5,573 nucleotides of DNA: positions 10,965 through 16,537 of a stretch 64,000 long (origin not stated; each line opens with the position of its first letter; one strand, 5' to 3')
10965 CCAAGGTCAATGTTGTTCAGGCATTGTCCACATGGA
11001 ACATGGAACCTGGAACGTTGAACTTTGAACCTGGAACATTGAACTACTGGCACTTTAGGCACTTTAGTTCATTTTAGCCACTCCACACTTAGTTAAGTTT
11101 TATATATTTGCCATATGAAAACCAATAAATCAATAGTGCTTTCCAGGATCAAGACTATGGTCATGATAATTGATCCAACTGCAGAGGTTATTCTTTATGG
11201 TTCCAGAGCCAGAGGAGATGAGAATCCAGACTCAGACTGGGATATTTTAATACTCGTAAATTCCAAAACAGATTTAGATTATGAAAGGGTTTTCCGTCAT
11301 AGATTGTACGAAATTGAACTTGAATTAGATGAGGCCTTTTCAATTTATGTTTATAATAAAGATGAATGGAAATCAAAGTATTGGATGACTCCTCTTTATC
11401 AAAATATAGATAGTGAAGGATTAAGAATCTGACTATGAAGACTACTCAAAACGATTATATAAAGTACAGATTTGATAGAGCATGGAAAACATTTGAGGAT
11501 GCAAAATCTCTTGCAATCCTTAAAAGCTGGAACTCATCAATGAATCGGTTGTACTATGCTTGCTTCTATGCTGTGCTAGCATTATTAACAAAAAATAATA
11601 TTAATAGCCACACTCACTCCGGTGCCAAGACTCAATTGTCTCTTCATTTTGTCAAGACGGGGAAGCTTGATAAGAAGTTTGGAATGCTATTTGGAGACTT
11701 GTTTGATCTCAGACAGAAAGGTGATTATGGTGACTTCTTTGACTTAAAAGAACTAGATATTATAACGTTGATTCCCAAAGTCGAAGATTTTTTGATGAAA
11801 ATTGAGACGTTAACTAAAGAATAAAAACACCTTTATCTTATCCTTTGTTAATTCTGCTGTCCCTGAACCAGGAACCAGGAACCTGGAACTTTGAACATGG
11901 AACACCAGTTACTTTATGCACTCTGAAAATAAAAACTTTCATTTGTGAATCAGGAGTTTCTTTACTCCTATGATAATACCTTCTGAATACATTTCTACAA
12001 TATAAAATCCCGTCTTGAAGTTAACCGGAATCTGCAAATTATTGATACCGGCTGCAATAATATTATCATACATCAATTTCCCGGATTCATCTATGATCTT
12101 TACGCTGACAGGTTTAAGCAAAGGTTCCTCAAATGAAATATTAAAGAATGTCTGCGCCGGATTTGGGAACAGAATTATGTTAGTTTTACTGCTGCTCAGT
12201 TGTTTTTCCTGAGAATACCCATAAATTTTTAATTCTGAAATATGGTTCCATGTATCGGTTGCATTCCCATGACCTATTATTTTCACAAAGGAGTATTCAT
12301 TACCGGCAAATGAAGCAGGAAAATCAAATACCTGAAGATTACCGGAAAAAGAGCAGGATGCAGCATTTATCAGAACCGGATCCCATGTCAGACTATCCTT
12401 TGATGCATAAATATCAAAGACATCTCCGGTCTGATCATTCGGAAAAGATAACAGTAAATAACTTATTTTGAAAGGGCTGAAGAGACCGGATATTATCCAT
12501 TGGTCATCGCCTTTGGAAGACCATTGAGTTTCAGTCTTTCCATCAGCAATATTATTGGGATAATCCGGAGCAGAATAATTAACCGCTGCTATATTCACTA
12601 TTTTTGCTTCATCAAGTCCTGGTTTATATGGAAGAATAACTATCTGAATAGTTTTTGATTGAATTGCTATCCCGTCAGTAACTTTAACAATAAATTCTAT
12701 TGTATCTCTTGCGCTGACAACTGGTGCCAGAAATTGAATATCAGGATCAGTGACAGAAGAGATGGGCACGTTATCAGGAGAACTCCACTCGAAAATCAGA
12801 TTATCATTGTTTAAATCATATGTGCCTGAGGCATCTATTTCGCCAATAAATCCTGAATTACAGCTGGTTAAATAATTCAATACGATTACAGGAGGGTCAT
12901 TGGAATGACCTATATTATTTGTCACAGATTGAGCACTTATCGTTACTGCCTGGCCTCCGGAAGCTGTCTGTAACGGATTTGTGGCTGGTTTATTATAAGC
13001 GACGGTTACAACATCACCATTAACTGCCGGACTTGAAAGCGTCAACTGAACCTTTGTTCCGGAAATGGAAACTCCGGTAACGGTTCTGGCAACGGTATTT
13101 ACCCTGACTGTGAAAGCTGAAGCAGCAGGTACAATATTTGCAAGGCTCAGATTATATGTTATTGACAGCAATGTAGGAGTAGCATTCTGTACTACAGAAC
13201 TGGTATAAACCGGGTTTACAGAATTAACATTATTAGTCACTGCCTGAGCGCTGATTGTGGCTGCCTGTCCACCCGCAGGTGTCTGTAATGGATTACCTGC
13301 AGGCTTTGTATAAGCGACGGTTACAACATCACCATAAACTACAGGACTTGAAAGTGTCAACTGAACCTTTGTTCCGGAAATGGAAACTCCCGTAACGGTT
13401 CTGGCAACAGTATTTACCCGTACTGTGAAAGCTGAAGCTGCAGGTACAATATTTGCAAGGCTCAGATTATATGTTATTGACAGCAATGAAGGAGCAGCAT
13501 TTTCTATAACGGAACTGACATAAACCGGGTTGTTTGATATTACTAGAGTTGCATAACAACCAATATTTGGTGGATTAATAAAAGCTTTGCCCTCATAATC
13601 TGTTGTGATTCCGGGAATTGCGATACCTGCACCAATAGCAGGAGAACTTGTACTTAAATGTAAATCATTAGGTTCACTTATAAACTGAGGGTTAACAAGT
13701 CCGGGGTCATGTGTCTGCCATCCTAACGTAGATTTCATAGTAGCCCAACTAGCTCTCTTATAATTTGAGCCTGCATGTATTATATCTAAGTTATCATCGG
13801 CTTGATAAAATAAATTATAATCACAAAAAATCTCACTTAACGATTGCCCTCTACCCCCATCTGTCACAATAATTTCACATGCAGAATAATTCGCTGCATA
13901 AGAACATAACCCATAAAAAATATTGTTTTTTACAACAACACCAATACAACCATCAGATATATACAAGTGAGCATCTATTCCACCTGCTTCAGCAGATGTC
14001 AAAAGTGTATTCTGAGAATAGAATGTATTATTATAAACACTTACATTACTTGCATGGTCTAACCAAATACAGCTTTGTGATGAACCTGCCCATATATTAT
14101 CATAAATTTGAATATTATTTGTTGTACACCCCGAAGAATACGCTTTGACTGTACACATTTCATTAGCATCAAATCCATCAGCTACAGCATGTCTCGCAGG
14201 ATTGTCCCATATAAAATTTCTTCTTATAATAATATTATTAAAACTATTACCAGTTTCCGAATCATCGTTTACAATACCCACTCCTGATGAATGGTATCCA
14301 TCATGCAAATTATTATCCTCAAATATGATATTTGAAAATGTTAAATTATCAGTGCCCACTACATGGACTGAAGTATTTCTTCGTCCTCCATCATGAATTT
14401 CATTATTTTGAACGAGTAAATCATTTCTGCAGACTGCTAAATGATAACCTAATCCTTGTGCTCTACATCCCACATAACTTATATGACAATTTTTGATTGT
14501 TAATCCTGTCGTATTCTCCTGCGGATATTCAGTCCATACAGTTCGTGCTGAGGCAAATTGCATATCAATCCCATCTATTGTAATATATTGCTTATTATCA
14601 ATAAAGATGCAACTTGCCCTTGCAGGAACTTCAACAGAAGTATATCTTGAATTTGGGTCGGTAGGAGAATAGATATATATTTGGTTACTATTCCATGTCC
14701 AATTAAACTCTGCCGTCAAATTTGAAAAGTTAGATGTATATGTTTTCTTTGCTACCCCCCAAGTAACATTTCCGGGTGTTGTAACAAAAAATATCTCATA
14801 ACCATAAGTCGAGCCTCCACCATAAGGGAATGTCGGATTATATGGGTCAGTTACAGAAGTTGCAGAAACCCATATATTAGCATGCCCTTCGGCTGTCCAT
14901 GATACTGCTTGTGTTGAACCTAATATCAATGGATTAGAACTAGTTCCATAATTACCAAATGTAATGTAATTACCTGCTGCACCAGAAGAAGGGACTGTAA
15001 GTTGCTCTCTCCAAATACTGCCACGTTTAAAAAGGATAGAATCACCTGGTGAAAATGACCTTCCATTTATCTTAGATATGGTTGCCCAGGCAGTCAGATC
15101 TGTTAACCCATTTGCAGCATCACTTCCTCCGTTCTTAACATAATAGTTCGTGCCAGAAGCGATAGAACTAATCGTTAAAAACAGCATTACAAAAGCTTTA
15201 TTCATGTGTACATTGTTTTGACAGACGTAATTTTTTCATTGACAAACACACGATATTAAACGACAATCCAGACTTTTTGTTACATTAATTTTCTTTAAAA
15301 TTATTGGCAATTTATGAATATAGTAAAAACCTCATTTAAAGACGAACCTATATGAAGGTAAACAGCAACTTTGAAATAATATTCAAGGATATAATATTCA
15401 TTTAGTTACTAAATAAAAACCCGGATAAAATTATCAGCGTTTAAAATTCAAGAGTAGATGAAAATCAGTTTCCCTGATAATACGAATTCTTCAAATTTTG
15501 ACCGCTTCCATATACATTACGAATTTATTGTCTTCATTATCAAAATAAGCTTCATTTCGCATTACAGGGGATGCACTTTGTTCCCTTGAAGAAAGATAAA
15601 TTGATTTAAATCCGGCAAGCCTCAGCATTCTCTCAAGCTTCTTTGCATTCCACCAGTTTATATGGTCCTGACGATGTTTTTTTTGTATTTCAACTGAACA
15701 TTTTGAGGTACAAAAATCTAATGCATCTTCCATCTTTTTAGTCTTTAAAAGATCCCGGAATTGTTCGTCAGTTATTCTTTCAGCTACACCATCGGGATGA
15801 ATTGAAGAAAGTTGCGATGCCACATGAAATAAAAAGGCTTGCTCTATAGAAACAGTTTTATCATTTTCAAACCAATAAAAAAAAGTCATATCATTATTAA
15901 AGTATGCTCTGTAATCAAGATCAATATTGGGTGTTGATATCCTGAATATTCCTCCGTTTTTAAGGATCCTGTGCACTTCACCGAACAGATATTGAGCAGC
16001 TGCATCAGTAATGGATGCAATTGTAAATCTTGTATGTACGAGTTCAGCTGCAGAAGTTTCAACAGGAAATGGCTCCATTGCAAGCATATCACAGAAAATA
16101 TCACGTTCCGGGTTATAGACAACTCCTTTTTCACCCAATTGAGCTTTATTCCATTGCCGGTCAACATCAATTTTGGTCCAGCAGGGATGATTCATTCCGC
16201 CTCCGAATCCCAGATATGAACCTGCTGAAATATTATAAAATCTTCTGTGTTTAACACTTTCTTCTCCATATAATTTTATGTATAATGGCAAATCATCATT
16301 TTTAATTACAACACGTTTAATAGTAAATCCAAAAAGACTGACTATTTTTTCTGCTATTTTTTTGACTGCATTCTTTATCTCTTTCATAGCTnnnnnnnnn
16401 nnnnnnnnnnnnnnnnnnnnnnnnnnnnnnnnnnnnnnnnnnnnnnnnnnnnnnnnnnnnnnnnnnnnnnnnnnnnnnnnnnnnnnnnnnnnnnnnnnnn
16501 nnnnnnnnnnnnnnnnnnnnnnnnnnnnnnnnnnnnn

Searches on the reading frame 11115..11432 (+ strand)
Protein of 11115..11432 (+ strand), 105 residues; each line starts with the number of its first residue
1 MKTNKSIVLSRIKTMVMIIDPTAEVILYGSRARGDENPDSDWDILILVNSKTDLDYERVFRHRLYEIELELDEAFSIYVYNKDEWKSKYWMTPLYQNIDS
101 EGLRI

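Call 8: search_protein_families(library=pfam, proteins=[window:11115-11432:+], max_evalue=0.001)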
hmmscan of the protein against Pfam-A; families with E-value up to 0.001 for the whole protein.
window:11115-11432:+ (105 aa): 3 families
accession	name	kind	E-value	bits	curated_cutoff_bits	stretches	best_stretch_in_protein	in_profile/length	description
PF01909.29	NTP_transf_2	-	3.5e-10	40.6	21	1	20-74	12-64/93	Nucleotidyltransferase domain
PF18765.7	Polbeta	-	2.2e-09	37.8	26.9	1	24-83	15-72/93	Polymerase beta, Nucleotidyltransferase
PF22600.2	MTPAP-like_central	-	0.00076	20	27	1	4-67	21-83/139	Poly(A) RNA polymerase, mitochondrial-like, central palm domain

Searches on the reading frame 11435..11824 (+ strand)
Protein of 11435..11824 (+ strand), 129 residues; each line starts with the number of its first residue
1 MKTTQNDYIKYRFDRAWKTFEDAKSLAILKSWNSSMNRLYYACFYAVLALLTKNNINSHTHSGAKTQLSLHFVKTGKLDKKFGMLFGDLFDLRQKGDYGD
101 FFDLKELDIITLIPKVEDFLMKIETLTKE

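Call 8: search_protein_families(library=pfam, proteins=[window:11435-11824:+], max_evalue=0.001)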
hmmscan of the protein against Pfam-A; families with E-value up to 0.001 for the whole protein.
window:11435-11824:+ (129 aa): 1 family
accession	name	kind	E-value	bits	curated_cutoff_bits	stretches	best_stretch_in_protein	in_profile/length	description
PF05168.19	HEPN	-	5.4e-13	49.6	22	1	10-124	2-115/117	HEPN domain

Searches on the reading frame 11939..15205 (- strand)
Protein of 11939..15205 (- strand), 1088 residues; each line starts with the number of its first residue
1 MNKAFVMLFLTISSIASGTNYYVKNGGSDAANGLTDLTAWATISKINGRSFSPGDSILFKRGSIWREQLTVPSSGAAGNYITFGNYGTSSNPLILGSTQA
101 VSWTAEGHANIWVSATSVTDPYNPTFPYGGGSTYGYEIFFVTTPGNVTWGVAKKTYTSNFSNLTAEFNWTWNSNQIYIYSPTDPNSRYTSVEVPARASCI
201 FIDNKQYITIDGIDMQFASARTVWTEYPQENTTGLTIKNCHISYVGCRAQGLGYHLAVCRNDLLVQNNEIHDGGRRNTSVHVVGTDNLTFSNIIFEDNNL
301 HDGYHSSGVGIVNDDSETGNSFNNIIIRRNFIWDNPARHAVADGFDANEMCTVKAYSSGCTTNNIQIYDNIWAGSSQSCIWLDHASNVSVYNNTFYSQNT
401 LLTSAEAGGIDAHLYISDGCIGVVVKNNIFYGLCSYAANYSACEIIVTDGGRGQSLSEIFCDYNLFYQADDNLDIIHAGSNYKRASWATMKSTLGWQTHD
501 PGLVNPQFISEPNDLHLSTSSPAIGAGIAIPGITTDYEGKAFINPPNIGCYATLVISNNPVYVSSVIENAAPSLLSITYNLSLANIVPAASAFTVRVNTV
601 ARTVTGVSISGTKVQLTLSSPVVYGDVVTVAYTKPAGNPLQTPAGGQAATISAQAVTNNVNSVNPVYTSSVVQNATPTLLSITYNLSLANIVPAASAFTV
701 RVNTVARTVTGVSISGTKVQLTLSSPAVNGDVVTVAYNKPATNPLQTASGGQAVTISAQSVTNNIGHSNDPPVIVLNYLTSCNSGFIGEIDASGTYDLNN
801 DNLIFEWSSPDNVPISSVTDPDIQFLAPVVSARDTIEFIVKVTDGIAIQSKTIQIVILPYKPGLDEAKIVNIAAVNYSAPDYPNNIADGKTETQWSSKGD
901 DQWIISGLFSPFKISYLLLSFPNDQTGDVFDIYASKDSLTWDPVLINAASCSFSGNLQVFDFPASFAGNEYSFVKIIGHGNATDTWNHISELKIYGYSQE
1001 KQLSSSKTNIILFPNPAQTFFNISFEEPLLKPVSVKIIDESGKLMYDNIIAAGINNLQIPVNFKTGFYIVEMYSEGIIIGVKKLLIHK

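Call 8: search_protein_families(library=pfam, proteins=[window:11939-15205:-], max_evalue=0.001)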
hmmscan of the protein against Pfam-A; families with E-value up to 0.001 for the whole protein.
window:11939-15205:- (1088 aa): 4 families
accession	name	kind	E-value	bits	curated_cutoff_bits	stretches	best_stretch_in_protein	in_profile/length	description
PF13753.12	SWM_repeat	-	1.1e-19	70.8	27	2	573-636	16-85/86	Putative flagellar system-associated repeat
PF18962.6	Por_Secre_tail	-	2.7e-07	31.2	27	1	1012-1086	1-75/75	Secretion system C-terminal sorting domain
PF00754.31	F5_F8_type_C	-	1.5e-06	28.7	28.2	1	881-992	11-127/127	F5/8 type C domain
PF21027.3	Sde0182_C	-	0.00074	20.5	27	0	790-845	4-68/83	Cellulose-binding protein Sde0182, C-terminal domain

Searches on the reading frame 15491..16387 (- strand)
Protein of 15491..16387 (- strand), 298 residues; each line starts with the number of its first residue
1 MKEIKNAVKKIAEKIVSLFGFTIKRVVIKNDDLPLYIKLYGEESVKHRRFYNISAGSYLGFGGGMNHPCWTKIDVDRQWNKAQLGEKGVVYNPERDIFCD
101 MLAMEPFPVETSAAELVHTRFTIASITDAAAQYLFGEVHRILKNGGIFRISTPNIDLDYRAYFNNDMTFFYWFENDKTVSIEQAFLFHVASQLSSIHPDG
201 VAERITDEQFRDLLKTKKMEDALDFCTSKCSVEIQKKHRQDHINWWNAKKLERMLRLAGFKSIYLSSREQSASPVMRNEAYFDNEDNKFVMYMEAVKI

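Call 8: search_protein_families(library=pfam, proteins=[window:15491-16387:-], max_evalue=0.001)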
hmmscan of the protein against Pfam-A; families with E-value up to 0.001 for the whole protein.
window:15491-16387:- (298 aa): 1 family
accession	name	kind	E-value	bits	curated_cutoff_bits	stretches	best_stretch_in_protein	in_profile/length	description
PF13489.12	Methyltransf_23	-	2.2e-05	24.7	27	1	110-262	78-161/164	Methyltransferase domain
